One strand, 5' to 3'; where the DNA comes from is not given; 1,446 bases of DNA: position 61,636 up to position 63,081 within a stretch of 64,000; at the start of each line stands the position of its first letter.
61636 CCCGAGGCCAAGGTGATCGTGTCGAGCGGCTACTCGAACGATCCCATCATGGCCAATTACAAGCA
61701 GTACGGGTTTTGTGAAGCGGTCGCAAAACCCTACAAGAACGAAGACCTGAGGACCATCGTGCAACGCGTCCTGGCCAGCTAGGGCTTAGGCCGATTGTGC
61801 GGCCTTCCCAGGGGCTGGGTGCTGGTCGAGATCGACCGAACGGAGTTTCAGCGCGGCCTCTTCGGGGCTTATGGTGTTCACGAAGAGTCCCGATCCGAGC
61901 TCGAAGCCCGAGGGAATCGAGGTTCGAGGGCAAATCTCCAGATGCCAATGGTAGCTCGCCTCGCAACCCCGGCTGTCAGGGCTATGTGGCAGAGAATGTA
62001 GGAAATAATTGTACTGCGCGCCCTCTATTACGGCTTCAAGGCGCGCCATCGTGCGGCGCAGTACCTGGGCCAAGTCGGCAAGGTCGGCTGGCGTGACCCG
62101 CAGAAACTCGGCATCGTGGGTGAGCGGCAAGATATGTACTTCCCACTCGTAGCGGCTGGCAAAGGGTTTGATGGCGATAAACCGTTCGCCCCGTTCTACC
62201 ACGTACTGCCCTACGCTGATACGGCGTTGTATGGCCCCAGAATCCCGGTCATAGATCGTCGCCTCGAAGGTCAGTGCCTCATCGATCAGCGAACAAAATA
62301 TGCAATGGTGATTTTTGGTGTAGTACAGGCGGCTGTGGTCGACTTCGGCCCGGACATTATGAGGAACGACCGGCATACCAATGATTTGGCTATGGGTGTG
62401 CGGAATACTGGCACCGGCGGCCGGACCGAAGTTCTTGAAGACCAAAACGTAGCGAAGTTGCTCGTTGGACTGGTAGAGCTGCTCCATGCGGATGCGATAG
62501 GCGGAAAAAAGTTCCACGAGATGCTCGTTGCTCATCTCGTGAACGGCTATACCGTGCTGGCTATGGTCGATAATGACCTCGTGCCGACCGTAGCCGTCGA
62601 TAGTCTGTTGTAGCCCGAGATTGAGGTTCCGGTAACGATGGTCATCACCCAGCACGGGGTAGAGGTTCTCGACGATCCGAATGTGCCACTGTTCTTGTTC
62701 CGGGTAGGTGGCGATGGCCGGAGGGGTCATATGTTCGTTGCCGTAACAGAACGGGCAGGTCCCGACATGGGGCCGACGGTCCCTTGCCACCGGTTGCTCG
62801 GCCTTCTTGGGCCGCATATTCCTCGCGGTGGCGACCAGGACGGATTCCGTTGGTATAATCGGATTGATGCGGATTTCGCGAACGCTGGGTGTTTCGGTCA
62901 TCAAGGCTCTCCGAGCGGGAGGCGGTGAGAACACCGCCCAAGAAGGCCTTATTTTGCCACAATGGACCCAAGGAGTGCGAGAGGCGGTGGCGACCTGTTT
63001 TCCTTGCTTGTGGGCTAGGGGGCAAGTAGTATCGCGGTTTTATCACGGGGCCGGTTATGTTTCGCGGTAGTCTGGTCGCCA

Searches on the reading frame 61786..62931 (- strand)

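Call 37: search_protein_families(library=pfam, proteins=[window:61786-62931:-], max_evalue=0.001)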
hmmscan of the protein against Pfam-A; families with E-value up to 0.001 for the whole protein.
window:61786-62931:- (381 aa): 5 families
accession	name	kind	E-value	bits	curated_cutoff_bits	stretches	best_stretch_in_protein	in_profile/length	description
PF16268.10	DUF4921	-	9.6e-15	54.9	28.5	1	140-200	202-262/425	Domain of unknown function (DUF4921)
PF01087.27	GalP_UDP_transf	-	4.8e-13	50.4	22.1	1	16-190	10-184/184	Galactose-1-phosphate uridyl transferase, N-terminal domain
PF16285.10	DUF4931_N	-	3e-10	40.7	24.1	1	119-187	55-122/124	Domain of unknown function (DUF4931) N-terminal domain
PF01230.28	HIT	-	3.7e-06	27.9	21.5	0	245-317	9-81/98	HIT domain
PF02744.22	GalP_UDP_tr_C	-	0.00056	20.1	29.2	0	236-333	23-119/165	Galactose-1-phosphate uridyl transferase, C-terminal domain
